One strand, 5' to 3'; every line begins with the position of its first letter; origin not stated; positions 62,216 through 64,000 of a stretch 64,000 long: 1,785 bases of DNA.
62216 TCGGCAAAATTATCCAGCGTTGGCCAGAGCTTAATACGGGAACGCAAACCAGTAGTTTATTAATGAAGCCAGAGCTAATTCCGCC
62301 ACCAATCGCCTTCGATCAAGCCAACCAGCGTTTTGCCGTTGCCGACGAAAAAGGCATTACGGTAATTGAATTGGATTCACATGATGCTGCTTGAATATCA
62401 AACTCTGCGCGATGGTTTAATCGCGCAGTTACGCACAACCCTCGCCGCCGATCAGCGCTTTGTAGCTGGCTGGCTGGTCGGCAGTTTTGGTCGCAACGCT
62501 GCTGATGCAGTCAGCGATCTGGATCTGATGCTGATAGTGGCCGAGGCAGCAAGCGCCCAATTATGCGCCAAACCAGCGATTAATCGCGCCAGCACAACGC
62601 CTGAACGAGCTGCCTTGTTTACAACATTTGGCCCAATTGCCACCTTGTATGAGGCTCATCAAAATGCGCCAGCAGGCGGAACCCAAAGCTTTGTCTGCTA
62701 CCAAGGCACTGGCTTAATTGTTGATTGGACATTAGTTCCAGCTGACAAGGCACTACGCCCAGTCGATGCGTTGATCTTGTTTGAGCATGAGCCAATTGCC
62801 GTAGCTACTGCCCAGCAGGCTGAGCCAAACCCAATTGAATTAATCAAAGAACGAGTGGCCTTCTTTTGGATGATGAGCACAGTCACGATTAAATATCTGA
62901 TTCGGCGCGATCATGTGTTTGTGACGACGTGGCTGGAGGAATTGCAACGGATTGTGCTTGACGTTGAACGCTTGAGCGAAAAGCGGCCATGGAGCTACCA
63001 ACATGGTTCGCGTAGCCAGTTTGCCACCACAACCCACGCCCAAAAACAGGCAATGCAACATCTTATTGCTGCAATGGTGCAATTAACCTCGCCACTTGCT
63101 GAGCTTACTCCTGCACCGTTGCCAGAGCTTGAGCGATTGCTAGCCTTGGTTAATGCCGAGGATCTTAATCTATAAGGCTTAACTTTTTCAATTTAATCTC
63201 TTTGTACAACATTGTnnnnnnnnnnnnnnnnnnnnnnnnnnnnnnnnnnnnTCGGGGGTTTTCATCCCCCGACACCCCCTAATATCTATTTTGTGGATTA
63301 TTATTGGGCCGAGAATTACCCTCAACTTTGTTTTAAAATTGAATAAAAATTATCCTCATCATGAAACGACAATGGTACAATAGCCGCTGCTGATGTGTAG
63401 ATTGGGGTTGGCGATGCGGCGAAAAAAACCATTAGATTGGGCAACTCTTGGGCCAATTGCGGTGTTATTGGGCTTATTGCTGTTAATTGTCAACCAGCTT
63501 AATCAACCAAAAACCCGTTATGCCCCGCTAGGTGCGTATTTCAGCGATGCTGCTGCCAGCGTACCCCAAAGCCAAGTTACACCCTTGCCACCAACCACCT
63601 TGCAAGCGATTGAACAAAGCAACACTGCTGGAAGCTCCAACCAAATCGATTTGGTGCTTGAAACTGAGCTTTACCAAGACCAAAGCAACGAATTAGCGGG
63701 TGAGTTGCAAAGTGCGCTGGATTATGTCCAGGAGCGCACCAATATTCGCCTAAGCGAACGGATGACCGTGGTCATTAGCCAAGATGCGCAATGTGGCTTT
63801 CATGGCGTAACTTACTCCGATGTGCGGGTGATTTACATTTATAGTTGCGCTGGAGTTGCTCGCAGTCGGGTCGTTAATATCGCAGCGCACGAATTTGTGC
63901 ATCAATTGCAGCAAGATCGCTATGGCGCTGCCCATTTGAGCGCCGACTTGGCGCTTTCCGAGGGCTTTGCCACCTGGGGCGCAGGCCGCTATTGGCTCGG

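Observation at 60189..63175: Tandem paralogs of an uncharacterised ~340-aa protein, followed by an overlapping ANT(4')/Lnu-like nucleotidyltransferase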

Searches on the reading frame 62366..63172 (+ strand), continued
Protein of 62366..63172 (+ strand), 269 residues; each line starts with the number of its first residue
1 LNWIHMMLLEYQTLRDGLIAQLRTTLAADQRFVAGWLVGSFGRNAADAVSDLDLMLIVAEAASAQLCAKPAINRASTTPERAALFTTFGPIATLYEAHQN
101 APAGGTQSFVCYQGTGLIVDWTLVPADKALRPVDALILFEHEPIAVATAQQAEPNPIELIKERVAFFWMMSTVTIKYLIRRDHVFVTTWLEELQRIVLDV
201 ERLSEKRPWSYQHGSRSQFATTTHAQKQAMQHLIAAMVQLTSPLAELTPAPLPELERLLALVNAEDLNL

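Call 37: find_encoding_contigs(protein=P0184, flank=5000, max_places=2)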
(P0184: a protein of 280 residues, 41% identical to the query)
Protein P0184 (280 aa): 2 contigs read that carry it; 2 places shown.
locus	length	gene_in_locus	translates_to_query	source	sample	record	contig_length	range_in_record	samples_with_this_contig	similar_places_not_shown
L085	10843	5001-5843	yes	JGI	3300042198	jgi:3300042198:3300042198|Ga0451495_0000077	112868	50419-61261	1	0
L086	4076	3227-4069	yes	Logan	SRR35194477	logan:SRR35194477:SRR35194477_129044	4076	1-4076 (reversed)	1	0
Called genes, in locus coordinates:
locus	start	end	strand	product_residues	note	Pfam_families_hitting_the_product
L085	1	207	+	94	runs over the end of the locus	PF04365:BrnT_toxin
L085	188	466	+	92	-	-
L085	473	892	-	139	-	-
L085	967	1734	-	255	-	PF11967:RecO_N, PF02565:RecO_C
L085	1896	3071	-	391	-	PF01408:GFO_IDH_MocA, PF02894:GFO_IDH_MocA_C, PF22725:GFO_IDH_MocA_C3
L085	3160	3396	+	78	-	-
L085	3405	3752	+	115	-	-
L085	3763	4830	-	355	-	PF01408:GFO_IDH_MocA, PF22725:GFO_IDH_MocA_C3, PF02894:GFO_IDH_MocA_C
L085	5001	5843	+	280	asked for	-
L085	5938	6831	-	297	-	PF00528:BPD_transp_1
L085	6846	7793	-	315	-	PF00528:BPD_transp_1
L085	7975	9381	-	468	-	PF01547:SBP_bac_1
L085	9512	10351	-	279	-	-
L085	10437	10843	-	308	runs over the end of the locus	PF00480:ROK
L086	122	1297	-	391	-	PF01408:GFO_IDH_MocA, PF02894:GFO_IDH_MocA_C, PF22725:GFO_IDH_MocA_C3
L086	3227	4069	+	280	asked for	-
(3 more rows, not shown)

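Call 39: predict_structure(alignment_id=A3)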
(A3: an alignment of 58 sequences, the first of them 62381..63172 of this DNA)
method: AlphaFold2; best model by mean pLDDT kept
length: 264 residues; sequences in the alignment: 58
mean_pLDDT: 94.9   pTM: 0.79
mean pLDDT of the five models: 94.9, 94.7, 93.9, 93.4, 92.5
residues with pLDDT >= 90: 241; 70-90: 14; 50-70: 9; < 50: 0
segments of 3 or more residues with pLDDT < 50: none
pLDDT, mean of each block of 10 residues (from residue 1): 94 98 98 96 97 98 95 98 98 96 98 98 96 97 75 95 98 97 97 96 89 94 98 96 96 92 58
secondary structure, 60 per line:
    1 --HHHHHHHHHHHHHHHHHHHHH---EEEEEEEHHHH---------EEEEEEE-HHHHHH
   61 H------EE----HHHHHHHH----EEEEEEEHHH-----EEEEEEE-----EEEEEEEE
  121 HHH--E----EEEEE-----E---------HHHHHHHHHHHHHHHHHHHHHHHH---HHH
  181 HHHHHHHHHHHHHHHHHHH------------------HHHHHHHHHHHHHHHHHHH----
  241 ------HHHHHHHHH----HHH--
elements in order: H3-23 E27-33 H34-37 E47-53 H55-61 H74-81 E86-92 E101-107 E113-120 E131-135 H151-174 H178-199 H218-236 H247-255

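Call 42: fold_search(model_id=the predicted structure, library=pdb)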
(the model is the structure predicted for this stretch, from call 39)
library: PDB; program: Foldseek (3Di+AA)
matches with E <= 10: 501; with E <= 0.001: 12
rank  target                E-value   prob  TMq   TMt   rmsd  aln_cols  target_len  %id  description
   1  3jyy_B                6.4e-09  1.00  0.62  0.61   5.6       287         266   17  SeMet LinB complexed with PPi (released 2009-11-03)
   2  3jyy_A                3.6e-08  1.00  0.63  0.63   5.1       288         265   16  SeMet LinB complexed with PPi (released 2009-11-03)
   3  6un8_A                1.2e-04  1.00  0.37  0.38  10.4       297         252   10  Wild type ANT bound to neomycin (released 2020-05-06)
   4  1kny_A                1.6e-04  1.00  0.43  0.44   9.6       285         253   10  KANAMYCIN NUCLEOTIDYLTRANSFERASE (released 1996-08-17)
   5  6p06_A                1.9e-04  1.00  0.39  0.41   9.8       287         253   11  Ternary structure of the E52D mutant of ANT-4 with Neomycin and AMPCPP (released 2020-01-29)
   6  6p01_A                1.9e-04  1.00  0.36  0.38  11.7       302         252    9  Apo structure of the E52D mutant of ANT-4 (released 2020-01-29)
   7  4ebk_B                4.6e-04  1.00  0.35  0.35  10.1       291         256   11  Crystal structure of aminoglycoside 4'-O-adenylyltransferase ANT(4')-IIb, tobramycin-bound (released 2012-04-04)
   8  4ebk_A                5.8e-04  0.99  0.34  0.35  12.8       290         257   12  Crystal structure of aminoglycoside 4'-O-adenylyltransferase ANT(4')-IIb, tobramycin-bound (released 2012-04-04)
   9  6nmk_A                6.2e-04  1.00  0.39  0.40  10.2       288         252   11  Binary complex structure of the T130K mutant of ANT-4'' with Neomycin (released 2020-01-15)
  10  6nmk_B                6.5e-04  1.00  0.39  0.40  10.2       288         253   11  Binary complex structure of the T130K mutant of ANT-4'' with Neomycin (released 2020-01-15)
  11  4ebj_A                8.2e-04  0.99  0.36  0.36  10.6       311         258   12  Crystal structure of aminoglycoside 4'-O-adenylyltransferase ANT(4')-IIb, apo (released 2012-04-04)
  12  6un8_B                8.7e-04  1.00  0.41  0.42   9.6       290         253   11  Wild type ANT bound to neomycin (released 2020-05-06)
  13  5w0n_B                1.5e-03  0.99  0.32  0.24  13.3       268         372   14  Structure of human TUT7 catalytic module (CM) in complex with UMPNPP and U2 RNA (released 2017-06-28)
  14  5w0n_A                1.5e-03  0.98  0.31  0.24  14.5       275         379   12  Structure of human TUT7 catalytic module (CM) in complex with UMPNPP and U2 RNA (released 2017-06-28)
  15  5w0n_C                1.7e-03  0.99  0.33  0.26  13.7       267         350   13  Structure of human TUT7 catalytic module (CM) in complex with UMPNPP and U2 RNA (released 2017-06-28)
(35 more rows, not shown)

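Call 50: search_dna_similar(query=window:62381-63172:+, collection=plasmids, mode=protein, max_evalue=0.001, max_rows=10)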
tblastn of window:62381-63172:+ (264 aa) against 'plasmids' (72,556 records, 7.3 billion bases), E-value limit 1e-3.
No match.

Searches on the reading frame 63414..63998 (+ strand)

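Call 30: search_protein_families(library=pfam, proteins=[window:63414-63998:+], max_evalue=0.1)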
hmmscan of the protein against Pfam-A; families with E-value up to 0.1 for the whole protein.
window:63414-63998:+ (195 aa): 2 families
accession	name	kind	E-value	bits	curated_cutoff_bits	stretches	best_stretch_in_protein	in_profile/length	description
PF06167.18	Peptidase_M90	-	0.023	14.7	26.2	1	82-183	29-133/243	Glucose-regulated metallo-peptidase M90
PF19527.4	DUF6055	-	0.065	12.6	27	1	102-168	80-143/417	Family of unknown function (DUF6055)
